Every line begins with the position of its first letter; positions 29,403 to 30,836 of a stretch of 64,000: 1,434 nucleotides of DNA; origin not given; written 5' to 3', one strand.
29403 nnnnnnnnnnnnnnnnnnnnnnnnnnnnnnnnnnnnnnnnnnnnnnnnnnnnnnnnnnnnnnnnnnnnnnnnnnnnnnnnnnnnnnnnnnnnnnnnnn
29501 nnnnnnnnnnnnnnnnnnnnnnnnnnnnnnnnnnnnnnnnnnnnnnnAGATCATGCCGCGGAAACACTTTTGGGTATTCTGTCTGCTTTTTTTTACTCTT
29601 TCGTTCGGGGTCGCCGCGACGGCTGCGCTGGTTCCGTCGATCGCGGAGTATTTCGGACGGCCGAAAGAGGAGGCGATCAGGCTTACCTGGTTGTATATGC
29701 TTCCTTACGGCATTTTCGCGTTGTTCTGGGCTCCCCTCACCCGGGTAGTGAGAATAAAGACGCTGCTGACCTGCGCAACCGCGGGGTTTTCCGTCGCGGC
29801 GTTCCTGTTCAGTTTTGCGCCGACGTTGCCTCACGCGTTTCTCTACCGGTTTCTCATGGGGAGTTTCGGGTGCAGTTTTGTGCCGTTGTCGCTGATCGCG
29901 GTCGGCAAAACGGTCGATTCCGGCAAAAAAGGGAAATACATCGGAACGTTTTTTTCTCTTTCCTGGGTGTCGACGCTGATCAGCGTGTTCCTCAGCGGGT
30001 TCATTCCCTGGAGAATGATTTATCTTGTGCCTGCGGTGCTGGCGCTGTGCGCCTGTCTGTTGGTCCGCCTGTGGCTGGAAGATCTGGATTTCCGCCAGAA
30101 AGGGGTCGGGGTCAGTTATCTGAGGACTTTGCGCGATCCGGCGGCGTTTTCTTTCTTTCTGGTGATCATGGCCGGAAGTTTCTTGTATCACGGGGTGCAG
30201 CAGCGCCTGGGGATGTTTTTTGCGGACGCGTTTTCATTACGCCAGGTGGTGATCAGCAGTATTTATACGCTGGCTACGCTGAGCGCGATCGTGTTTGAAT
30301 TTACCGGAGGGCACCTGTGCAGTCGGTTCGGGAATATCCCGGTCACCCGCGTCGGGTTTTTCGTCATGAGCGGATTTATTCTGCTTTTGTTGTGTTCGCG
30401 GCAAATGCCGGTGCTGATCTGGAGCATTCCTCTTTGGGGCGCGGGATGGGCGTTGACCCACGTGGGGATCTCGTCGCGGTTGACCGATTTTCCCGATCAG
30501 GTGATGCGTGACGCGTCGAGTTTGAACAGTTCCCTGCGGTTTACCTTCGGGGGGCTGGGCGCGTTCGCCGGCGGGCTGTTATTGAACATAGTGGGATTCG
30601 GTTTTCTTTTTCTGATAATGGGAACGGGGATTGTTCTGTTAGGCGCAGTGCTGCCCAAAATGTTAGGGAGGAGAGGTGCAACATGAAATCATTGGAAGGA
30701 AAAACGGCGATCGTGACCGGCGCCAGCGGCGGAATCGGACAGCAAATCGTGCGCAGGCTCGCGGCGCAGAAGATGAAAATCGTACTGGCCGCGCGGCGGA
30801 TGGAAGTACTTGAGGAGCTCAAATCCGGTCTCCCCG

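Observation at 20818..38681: An ~18 kb co-directional biosynthetic cluster combining a type-II-PKS-like core with unusual partners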

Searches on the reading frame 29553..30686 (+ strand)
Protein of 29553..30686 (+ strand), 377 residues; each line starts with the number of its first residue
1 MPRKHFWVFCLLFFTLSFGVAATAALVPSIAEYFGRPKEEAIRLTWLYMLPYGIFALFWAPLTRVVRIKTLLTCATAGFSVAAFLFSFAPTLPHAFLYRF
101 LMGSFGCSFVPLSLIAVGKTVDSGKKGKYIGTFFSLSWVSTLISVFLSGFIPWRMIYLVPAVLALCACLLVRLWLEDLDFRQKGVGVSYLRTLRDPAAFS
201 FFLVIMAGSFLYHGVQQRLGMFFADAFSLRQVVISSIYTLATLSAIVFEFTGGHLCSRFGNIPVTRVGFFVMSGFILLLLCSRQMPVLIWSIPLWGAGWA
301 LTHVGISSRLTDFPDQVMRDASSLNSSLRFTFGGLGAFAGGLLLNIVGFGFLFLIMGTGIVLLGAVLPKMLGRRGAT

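Call 5: search_protein_families(library=pfam, proteins=[window:29553-30686:+])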
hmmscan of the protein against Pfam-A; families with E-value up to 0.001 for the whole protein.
window:29553-30686:+ (377 aa): 1 family
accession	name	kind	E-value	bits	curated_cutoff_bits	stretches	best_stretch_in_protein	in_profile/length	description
PF07690.21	MFS_1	-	1.6e-27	96.8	33.4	1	10-339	2-345/347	Major Facilitator Superfamily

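Call 7: search_protein_families(library=ncbifam, proteins=[window:29553-30686:+], max_evalue=0.01)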
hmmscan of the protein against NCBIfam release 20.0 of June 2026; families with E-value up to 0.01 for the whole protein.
window:29553-30686:+ (377 aa): 3 families
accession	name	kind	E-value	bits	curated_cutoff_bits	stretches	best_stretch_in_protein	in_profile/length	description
TIGR00880.1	2_A_01_02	superfamily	8.5e-07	29.2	131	1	48-176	3-139/141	multidrug resistance protein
NF008314.0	PRK11102.1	equivalog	0.00038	19.8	303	1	27-335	33-356/396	Bcr/CflA family multidrug efflux MFS transporter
NF007498.0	PRK10091.1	equivalog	0.0026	16.8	499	1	8-356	5-359/390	MFS transporter AraJ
